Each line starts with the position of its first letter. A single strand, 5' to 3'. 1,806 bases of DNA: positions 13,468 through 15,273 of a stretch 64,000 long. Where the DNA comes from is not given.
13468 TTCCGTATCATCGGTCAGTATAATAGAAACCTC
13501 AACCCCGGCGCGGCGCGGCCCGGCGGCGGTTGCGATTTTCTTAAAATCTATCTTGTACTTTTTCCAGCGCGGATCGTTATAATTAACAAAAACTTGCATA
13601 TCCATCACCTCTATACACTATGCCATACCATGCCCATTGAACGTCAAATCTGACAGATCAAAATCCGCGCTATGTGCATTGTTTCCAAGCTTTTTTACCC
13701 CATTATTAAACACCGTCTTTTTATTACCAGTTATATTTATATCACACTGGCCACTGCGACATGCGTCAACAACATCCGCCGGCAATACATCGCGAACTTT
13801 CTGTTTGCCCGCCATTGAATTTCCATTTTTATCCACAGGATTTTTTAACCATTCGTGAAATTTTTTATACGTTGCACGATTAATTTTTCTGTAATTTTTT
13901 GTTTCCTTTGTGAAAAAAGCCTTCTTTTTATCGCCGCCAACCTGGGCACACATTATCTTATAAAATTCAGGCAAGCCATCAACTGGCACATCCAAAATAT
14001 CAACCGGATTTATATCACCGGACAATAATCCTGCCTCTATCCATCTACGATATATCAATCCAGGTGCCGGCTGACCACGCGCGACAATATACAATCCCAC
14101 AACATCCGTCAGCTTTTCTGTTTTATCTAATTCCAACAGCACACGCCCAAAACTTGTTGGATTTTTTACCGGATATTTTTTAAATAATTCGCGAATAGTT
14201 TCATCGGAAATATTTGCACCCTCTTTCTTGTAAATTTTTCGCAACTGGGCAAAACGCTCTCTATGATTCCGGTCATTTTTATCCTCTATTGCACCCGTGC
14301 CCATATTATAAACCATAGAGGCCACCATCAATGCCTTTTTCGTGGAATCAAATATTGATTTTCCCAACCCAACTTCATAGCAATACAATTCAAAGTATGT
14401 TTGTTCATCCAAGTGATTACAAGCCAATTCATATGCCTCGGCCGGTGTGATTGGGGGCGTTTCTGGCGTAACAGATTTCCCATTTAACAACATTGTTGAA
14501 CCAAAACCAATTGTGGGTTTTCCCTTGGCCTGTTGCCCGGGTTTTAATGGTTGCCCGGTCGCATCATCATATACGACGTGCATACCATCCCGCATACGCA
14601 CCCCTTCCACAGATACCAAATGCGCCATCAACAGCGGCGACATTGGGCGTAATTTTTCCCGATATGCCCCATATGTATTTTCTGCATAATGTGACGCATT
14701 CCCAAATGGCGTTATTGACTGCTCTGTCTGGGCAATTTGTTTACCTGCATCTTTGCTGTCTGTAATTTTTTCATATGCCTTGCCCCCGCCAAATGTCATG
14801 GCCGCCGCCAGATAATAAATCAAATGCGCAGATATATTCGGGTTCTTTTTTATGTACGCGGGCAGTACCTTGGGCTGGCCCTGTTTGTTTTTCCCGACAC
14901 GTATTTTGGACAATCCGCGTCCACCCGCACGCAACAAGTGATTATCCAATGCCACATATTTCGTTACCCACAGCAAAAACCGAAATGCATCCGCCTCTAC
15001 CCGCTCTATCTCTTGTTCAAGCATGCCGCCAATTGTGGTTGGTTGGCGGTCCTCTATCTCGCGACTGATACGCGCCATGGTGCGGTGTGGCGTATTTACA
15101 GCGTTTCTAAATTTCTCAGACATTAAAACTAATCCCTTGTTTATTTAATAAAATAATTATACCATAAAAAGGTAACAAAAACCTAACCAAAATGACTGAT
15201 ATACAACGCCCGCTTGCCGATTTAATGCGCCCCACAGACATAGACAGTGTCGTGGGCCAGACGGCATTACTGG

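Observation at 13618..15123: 501-aa protein with a central GH24 lysozyme domain, no signal peptide and unknown flanking domains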

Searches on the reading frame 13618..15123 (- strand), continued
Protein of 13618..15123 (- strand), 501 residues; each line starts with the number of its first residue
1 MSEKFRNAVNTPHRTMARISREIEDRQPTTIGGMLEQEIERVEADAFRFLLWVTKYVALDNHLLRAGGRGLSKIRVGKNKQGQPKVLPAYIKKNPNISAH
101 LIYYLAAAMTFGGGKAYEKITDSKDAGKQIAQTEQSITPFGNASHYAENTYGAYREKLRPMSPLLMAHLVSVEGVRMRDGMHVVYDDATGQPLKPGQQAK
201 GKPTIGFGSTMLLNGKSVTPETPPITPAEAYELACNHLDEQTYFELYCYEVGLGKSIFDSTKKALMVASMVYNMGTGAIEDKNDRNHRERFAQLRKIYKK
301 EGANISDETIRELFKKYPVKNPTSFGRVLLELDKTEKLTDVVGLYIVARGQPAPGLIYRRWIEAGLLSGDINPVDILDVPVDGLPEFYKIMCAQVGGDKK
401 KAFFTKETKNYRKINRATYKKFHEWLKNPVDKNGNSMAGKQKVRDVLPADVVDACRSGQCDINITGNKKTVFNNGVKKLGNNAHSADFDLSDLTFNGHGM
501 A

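Call 15: find_related_loci(query=A1, collection=genome_contigs, flank=8000)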
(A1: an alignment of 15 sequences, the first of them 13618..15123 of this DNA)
Query A1 (501 aa) in genome_contigs; peptide patterns used: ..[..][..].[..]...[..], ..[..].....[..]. (x = any residue, [..] = any of these).
117 stretches matched a pattern; 74 encode a relative of the query (tblastn E <= 1e-3); 73 distinct loci.
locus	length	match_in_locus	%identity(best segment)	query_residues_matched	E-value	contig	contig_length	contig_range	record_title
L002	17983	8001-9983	55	1-501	6e-160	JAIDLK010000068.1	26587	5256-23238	MAG: Alphaproteobacteria bacterium isolate SC0338_S5_7 SC0338_S5_7_contig_68, whole genome shotgun sequence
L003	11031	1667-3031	44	1-468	5e-122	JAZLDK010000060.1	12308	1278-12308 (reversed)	MAG: Candidatus Enterousia sp. isolate T1900045036_TC20190029.MAGScoT_cleanbin_000012 SGB_4464_k141_1095743, whole genom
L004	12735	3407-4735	43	1-462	2e-120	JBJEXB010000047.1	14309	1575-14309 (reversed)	MAG: Candidatus Enterousia sp. isolate SARD02_bin.047 NODE_2721_length_14309_cov_6.358987, whole genome shotgun sequence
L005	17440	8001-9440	42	1-501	3e-118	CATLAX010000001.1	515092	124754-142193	MAG TPA_asm: uncultured Alphaproteobacteria bacterium isolate MGG05853_1680015463 genome assembly, contig: ERR3199562_4,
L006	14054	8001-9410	41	1-489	3e-118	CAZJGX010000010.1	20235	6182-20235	MAG TPA_asm: uncultured Muribaculaceae bacterium isolate SRP199465_co1_153 genome assembly, contig: NODE_7061_length_202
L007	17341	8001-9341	42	1-470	9e-115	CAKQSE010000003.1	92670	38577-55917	MAG: uncultured Alphaproteobacteria bacterium isolate REFINED_METABAT215_TOP10_CONTIGS_1500_ASSEMBLY_K77_MERGED__Hadza_M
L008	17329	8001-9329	41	1-466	5e-114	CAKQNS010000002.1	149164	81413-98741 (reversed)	MAG: uncultured Alphaproteobacteria bacterium isolate REFINED_METABAT215_TOP10_CONTIGS_1500_ASSEMBLY_K77_MERGED__Hadza_M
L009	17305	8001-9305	42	1-462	1e-113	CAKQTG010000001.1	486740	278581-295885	MAG: uncultured Alphaproteobacteria bacterium isolate REFINED_METABAT215_TOP10_CONTIGS_1500_ASSEMBLY_K77_MERGED__Hadza_M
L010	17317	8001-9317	41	1-462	3e-113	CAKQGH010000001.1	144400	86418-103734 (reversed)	MAG: uncultured Alphaproteobacteria bacterium isolate REFINED_METABAT215_TOP10_CONTIGS_1500_ASSEMBLY_K77_MERGED__Hadza_M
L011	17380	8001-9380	41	1-462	1e-108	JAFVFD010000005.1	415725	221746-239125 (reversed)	MAG: Alphaproteobacteria bacterium isolate RGIG5114 Roe_deer_Rumen.Co__c1262861, whole genome shotgun sequence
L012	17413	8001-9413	39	1-486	3e-106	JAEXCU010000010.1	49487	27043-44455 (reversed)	MAG: Proteobacteria bacterium isolate OH_HBB_125 k127_211325, whole genome shotgun sequence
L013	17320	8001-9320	40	1-462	1e-103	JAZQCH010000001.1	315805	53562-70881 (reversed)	MAG: Candidatus Enterousia sp. isolate T1900044638_TS20190104.MAGScoT_cleanbin_000052 SGB_1211_k141_257354, whole genome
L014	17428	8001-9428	37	1-471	3e-101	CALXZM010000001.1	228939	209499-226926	MAG: uncultured Alphaproteobacteria bacterium isolate BRZ_LB__bin18 genome assembly, contig: BRZ_LB__NODE_32_length_2289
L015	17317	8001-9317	40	1-462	2e-101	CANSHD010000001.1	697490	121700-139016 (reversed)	MAG TPA_asm: uncultured Alphaproteobacteria bacterium isolate SRR15730559_bin.33_metawrap_v1.3_MAG genome assembly, cont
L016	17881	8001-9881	41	1-501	2e-100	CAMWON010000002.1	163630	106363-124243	MAG TPA_asm: uncultured Alphaproteobacteria bacterium isolate SRR14411251_bin.18_metawrap_v1.3_MAG genome assembly, cont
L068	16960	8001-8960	35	107-447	4e-57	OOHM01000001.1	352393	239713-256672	uncultured proteobacterium isolate RUG585 genome assembly, contig: scaffold_6, whole genome shotgun sequence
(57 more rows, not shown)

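Call 25: predict_structure(alignment_id=A2)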
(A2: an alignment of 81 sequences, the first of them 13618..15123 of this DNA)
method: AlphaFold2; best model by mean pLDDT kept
length: 501 residues; sequences in the alignment: 81
mean_pLDDT: 82.7   pTM: 0.68
mean pLDDT of the five models: 82.7, 82.6, 80.6, 80.2, 77.8
residues with pLDDT >= 90: 276; 70-90: 116; 50-70: 66; < 50: 43
segments of 3 or more residues with pLDDT < 50: 112-139, 465-470, 495-501
pLDDT, mean of each block of 10 residues (from residue 1): 65 79 84 73 71 61 76 89 87 81 65 43 40 38 75 93 94 95 96 97 96 95 97 93 96 88 94 94 97 97 96 98 94 91 79 86 95 96 96 90 86 93 98 97 96 89 52 59 56 46 38
secondary structure, 60 per line:
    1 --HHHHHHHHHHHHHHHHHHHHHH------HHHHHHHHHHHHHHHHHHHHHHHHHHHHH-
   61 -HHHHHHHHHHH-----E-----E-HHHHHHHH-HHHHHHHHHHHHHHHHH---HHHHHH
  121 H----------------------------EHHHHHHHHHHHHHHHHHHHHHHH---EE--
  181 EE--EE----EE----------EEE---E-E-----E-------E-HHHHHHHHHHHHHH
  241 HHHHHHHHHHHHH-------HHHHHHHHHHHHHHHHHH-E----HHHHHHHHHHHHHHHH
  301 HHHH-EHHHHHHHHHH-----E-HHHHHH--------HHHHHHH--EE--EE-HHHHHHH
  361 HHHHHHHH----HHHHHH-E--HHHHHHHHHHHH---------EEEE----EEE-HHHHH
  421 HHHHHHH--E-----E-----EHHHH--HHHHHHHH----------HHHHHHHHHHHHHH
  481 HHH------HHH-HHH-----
elements in order: H3-24 H31-59 H62-72 H86-93 H95-111 H115-121 H151-173 E203-205 H227-253 H261-278 H285-304 H307-316 H324-329 H338-344 H354-368 H373-378 H383-394 E404-407 E412-414 H416-427 H443-446 H449-456 H467-483

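Call 28: fold_search(model_id=the predicted structure, library=pdb)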
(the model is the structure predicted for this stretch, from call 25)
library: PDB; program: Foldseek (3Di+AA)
matches with E <= 10: 47; with E <= 0.001: 0
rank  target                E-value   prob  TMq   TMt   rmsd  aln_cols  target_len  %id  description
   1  6et6                  2.4e-03  1.00  0.23  0.68   6.6       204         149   20  Crystal structure of muramidase from Acinetobacter baumannii AB 5075UW prophage (released 2018-09-05)
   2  9kbq_A                2.9e-03  1.00  0.23  0.70   6.6       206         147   18  Crystal structure of PHAb10, a peptidoglycan hydrolase with thermal stability and broad-spectrum (released 2024-11-27)
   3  8app_A                3.1e-03  1.00  0.23  0.55  12.7       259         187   15  AbLys1 endolysin from Acinetobacter baumannii phage AbTZA1 (released 2022-12-07)
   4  8app_B                3.7e-03  1.00  0.21  0.49  13.1       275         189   15  AbLys1 endolysin from Acinetobacter baumannii phage AbTZA1 (released 2022-12-07)
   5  8app_D                5.1e-03  1.00  0.23  0.55  12.4       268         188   15  AbLys1 endolysin from Acinetobacter baumannii phage AbTZA1 (released 2022-12-07)
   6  8app_C                5.6e-03  1.00  0.23  0.54  11.9       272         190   15  AbLys1 endolysin from Acinetobacter baumannii phage AbTZA1 (released 2022-12-07)
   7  9kbt                  1.4e-02  1.00  0.22  0.51  16.4       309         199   15  Crystal structure of PHAB8, a peptidoglycan hydrolase with relatively weak thermal stability and broad-spectrum. (released 2024-11-27)
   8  8hp8_B                1.7e-02  1.00  0.21  0.59   7.8       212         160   17  Crystal Structure of Engineered Endolysin EC340 derived from Gram-Negative Bacteria targeted Bacteriophage (released 2023-05-17)
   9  8b2s_A                4.6e-02  1.00  0.22  0.43   6.4       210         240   17  GH24 family muramidase from Trichophaea saccata with an SH3-like cell wall binding domain (released 2023-07-19)
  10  8hp8_A                4.8e-02  1.00  0.21  0.57   8.0       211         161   18  Crystal Structure of Engineered Endolysin EC340 derived from Gram-Negative Bacteria targeted Bacteriophage (released 2023-05-17)
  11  1xjt                  6.6e-02  0.97  0.20  0.49  10.5       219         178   15  Crystal structure of active form of P1 phage endolysin Lyz (released 2005-01-11)
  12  3hde_A                8.2e-02  0.95  0.19  0.49   9.8       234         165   16  Crystal structure of full-length endolysin R21 from phage 21 (released 2009-11-03)
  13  4zpu_A                1.1e-01  0.99  0.23  0.61   9.3       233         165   16  The structure of DLP12 endolysin exhibits likely active and inactive conformations. (released 2015-06-03)
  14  3hde_C                1.2e-01  0.96  0.19  0.51   7.8       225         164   15  Crystal structure of full-length endolysin R21 from phage 21 (released 2009-11-03)
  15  1xju_A                1.5e+00  0.41  0.15  0.42   9.4       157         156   16  Crystal structure of secreted inactive form of P1 phage endolysin Lyz (released 2005-01-11)
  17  1xju_B                2.5e+00  0.28  0.15  0.42   9.2       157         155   18  Crystal structure of secreted inactive form of P1 phage endolysin Lyz (released 2005-01-11)
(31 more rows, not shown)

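Call 78: search_protein_families(library=pfam, proteins=[L068:1797-3326:+, L068:3326-3730:+, L068:3709-4833:+, L068:5264-6247:+, L068:6685-7869:+, L068:9683-10300:-, L068:10468-11973:+, L068:11985-13370:+, L068:13936-14484:+, L068:4872-5240:+], max_evalue=0.001)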
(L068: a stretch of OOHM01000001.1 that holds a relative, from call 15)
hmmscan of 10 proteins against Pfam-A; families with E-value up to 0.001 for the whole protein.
L068:1797-3326:+ (509 aa): 2 families
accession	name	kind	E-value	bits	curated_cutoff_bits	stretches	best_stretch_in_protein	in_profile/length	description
PF02547.20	Queuosine_synth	-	1.2e-115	386.5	25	2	182-504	11-322/322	Queuosine biosynthesis protein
PF04480.18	DUF559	-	1.1e-25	90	20.6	1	68-174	2-107/109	Protein of unknown function (DUF559)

L068:3326-3730:+ (134 aa): 0 families

L068:3709-4833:+ (374 aa): 1 family
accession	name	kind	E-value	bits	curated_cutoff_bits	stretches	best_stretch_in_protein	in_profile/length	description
PF01702.25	TGT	-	4.9e-154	513.1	26.3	1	17-370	2-355/357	Queuine tRNA-ribosyltransferase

L068:5264-6247:+ (327 aa): 1 family
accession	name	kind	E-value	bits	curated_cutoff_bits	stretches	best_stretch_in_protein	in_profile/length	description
PF25623.1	T4_CASP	-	0.00013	22.1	27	0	75-132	98-154/247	T4-phage like capsid assembly scaffolding protein family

L068:6685-7869:+ (394 aa): 2 families
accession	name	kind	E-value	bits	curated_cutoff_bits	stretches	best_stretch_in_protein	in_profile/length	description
PF00478.31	IMPDH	-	9.6e-48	163.4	25.6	1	35-380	2-333/345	IMP dehydrogenase / GMP reductase domain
PF01070.24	FMN_dh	-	0.00074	19.1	24.9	1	238-279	265-308/350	FMN-dependent dehydrogenase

L068:9683-10300:- (205 aa): 0 families

L068:10468-11973:+ (501 aa): 2 families
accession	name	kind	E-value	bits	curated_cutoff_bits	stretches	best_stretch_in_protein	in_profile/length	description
PF00152.25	tRNA-synt_2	-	5.8e-73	246.1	25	1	159-500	1-307/308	tRNA synthetases class II (D, K and N)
PF01336.31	tRNA_anti-codon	-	3.7e-10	40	27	1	65-143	1-75/75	OB-fold nucleic acid binding domain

L068:11985-13370:+ (461 aa): 0 families

L068:13936-14484:+ (182 aa): 1 family
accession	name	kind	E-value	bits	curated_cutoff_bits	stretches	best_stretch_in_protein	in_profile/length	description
PF04011.17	LemA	-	5e-57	192.4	26.2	1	32-179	1-149/149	LemA family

L068:4872-5240:+ (122 aa): 0 families

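Call 91: list_cluster_members(proteins=[P0001, P0351, P0266, P0263, P0003, P0032, P0258, P0305])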
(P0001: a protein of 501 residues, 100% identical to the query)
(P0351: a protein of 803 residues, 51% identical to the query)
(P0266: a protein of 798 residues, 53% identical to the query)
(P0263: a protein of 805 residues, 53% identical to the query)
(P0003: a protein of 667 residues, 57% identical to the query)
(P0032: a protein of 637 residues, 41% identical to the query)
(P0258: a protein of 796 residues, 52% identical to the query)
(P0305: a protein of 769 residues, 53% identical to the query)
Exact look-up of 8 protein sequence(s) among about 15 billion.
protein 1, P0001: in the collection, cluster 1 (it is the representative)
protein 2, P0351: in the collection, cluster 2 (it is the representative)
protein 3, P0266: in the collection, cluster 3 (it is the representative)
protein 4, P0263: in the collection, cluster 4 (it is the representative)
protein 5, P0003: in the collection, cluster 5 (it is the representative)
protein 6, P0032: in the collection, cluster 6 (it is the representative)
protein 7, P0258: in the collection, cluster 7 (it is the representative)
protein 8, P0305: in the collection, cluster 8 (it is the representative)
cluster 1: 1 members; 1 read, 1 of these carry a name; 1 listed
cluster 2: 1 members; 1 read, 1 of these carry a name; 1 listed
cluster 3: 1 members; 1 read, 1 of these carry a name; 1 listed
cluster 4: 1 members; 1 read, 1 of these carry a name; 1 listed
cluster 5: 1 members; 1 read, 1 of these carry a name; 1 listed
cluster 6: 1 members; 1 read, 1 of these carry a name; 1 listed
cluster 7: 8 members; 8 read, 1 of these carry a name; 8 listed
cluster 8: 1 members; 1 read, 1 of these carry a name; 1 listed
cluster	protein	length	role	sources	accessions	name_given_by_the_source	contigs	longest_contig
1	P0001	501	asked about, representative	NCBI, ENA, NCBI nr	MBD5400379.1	lysozyme [bacterium]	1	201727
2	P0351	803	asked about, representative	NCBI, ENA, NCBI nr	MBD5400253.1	hypothetical protein HDR61_00690 [bacterium] | hypothetical protein [bacterium]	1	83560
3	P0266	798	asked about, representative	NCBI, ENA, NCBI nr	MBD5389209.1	hypothetical protein HDR63_03055 [bacterium] | hypothetical protein [bacterium]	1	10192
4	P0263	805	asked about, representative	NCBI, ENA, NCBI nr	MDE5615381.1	MAG: hypothetical protein K2I81_00925 [Alphaproteobacteria bacterium] | hypothetical protein [Alphaproteobacteria bacterium]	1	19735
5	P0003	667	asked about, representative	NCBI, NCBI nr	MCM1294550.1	MAG: tetratricopeptide repeat protein [Muribaculaceae bacterium] | tetratricopeptide repeat protein [Muribaculaceae bacterium]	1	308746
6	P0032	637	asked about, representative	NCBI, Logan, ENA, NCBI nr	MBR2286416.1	MAG: tetratricopeptide repeat protein [Alphaproteobacteria bacterium] | tetratricopeptide repeat protein [Alphaproteobacteria bacterium]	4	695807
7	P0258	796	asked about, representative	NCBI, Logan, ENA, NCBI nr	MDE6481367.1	MAG: TrbI/VirB10 family protein [Alphaproteobacteria bacterium] | TrbI/VirB10 family protein [Alphaproteobacteria bacterium]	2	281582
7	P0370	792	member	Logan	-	-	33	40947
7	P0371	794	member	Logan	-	-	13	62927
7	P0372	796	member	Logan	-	-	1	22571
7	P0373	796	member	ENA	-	-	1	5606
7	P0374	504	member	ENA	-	-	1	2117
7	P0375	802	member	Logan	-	-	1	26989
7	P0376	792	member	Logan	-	-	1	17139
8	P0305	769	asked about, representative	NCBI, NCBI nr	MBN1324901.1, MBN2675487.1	MAG: TrbI/VirB10 family protein [Alphaproteobacteria bacterium] | TrbI/VirB10 family protein [Alphaproteobacteria bacterium]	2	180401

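Call 98: search_dna_similar(query=window:13618-15123:-, collection=plasmids, mode=protein, max_evalue=0.001, max_rows=8)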
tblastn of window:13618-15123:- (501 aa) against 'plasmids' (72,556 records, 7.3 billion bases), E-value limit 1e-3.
No match.

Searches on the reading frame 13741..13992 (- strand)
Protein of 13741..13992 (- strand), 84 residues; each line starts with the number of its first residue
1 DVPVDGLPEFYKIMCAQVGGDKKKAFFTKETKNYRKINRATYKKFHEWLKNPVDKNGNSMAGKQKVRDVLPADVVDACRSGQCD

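Call 67: predict_structure(alignment_id=A5)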
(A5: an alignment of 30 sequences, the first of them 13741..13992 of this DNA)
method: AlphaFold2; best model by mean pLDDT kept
length: 84 residues; sequences in the alignment: 30
mean_pLDDT: 91.4   pTM: 0.77
mean pLDDT of the five models: 91.4, 90.6, 89.7, 88.0, 87.6
residues with pLDDT >= 90: 61; 70-90: 21; 50-70: 2; < 50: 0
segments of 3 or more residues with pLDDT < 50: none
pLDDT, mean of each block of 10 residues (from residue 1): 95 93 84 83 95 97 95 93 78
secondary structure, 60 per line:
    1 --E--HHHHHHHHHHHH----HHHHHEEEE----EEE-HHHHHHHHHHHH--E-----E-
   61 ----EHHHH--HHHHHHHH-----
elements in order: H6-17 H22-26 E27-30 E35-37 H39-50 H66-69 H72-79

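Call 69: fold_search(model_id=the predicted structure, library=pdb)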
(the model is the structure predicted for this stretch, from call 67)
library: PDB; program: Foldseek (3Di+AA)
matches with E <= 10: 30; with E <= 0.001: 0
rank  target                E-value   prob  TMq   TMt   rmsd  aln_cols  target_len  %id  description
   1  8ej3_C                2.7e+00  0.02  0.16  0.03  12.4        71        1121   13  M. tuberculosis RNAP pause escaped complex with Bacillus subtilis NusG and GMPCPP (released 2023-02-01)
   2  8do6_B                3.3e+00  0.02  0.22  0.07  16.0        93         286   14  The structure of S. epidermidis Cas10-Csm bound to target RNA (released 2023-06-21)
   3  8eos_C                3.5e+00  0.02  0.16  0.03  12.4        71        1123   13  M. tuberculosis RNAP elongation complex with NusG and CMPCPP (released 2023-02-01)
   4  5y8t_B                4.3e+00  0.03  0.27  0.16  15.1        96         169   12  Crystal structure of Bacillus subtilis PadR in complex with p-coumaric acid (released 2017-11-29)
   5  3zg7_A                5.0e+00  0.04  0.16  0.30   7.4        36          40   17  Crystal Structure of Penicillin-Binding Protein 4 from Listeria monocytogenes in the apo form (released 2013-05-29)
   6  3zg8_A                5.4e+00  0.04  0.16  0.31   7.4        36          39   17  Crystal Structure of Penicillin Binding Protein 4 from Listeria monocytogenes in the Ampicillin bound form (released 2013-05-29)
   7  7aw7_A                5.7e+00  0.02  0.20  0.28  18.9        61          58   13  CCAAT-binding complex and HapX bound to Aspergillus nidulans cccA DNA (released 2022-04-13)
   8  11bp_M                6.2e+00  0.02  0.20  0.14  16.5        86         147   10  The cryo-EM structure of Pakpunavirus P7-1 empty particle neck (portal:H-t-T) (released 2026-04-08)
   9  5c1a_K                6.2e+00  0.02  0.24  0.04  15.7        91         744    9  p97-N750D/R753D/M757D/Q760D in complex with ATP-gamma-S (released 2016-01-13)
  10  8ehq_C                6.2e+00  0.01  0.14  0.02  12.4        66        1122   11  Mycobacterium tuberculosis paused transcription complex with Bacillus subtilis NusG (released 2023-02-01)
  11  5a6r_A                6.6e+00  0.02  0.18  0.16   7.5        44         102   14  Crystal structure of the BTB domain of human KCTD17 (released 2015-11-04)
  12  7aw9_A                6.6e+00  0.02  0.21  0.29  18.7        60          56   13  CCAAT-binding complex and HapX bound to Aspergillus fumigatus cccA DNA (released 2022-04-13)
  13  7aih_Z                6.6e+00  0.01  0.20  0.14   9.0        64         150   16  The Large subunit of the Kinetoplastid mitochondrial ribosome (released 2021-04-28)
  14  9m30_A                6.6e+00  0.01  0.19  0.04  16.2        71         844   24  DjCas13d-crRNA binary complex (released 2025-09-17)
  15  3zga_A                7.1e+00  0.03  0.18  0.33   7.3        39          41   15  Crystal Structure of Penicillin-Binding Protein 4 from Listeria monocytogenes in the Carbenicillin bound form (released 2013-05-29)
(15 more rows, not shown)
